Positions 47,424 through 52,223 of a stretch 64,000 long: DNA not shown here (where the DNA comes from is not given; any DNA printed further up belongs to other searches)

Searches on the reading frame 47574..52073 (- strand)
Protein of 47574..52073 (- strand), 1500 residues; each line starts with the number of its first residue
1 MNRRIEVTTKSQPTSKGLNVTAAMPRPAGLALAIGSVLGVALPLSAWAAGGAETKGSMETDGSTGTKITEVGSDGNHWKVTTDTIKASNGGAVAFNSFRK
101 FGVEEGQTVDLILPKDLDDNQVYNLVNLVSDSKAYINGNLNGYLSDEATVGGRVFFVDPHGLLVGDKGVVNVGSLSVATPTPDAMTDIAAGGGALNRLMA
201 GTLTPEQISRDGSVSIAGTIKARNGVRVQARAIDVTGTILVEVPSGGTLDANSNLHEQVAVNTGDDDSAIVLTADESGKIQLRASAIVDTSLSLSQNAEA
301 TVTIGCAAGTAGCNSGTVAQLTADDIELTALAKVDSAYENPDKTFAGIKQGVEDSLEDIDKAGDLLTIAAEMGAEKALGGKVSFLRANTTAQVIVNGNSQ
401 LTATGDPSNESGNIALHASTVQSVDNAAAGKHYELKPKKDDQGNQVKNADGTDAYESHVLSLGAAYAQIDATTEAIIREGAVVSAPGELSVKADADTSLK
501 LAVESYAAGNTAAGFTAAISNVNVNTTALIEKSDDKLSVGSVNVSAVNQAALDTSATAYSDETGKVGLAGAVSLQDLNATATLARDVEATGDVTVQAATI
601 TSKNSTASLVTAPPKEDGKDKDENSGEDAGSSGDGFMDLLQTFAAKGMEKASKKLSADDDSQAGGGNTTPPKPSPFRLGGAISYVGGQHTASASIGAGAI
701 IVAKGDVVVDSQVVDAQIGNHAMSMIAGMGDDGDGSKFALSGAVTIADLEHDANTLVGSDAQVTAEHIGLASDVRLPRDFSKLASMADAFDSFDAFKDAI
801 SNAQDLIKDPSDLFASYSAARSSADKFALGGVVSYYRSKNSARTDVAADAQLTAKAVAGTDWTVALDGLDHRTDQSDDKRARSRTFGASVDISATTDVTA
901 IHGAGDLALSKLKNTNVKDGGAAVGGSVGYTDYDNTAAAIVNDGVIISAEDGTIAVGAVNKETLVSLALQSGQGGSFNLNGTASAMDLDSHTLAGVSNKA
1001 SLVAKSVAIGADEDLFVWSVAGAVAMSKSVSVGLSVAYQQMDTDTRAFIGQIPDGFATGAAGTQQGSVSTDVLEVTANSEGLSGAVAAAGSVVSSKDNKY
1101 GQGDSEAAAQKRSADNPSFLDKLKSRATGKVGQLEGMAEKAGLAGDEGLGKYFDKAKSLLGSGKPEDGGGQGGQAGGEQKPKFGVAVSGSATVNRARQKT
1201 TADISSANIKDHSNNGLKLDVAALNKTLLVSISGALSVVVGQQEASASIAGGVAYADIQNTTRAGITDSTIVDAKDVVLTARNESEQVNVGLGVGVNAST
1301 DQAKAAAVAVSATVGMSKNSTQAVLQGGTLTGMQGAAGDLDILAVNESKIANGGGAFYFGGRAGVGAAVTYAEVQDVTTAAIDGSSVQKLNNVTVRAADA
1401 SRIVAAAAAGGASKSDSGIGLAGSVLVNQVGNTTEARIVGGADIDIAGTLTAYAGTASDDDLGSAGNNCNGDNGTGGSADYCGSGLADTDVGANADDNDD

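Call 11: search_protein_families(library=ncbifam, proteins=[window:47574-52073:-], max_evalue=0.01)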
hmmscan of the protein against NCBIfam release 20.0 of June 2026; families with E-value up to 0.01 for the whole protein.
window:47574-52073:- (1500 aa): 3 families
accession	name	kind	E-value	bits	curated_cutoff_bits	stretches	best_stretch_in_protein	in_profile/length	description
NF012204.1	adhes_FxxPxG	domain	1.5e-35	122.4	60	1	81-237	4-151/153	leukotoxin LktA family filamentous adhesin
NF012206.1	LktA_tand_53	repeat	7.6e-29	99.7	50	5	1246-1296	2-52/53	tandem repeat-containing filamentous protein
TIGR01901.1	adhes_NPXG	domain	5.1e-07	29.5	29.1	1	95-181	1-77/79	filamentous hemagglutinin N-terminal domain-containing protein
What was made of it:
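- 51183..51896 (-): TPS secretion domain, FxxPxG type (FFVDPHG at ORF residue 178). NCBIfam NF012204 adhes_FxxPxG scores 122.4 bits (cut-off 60) (call 11).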
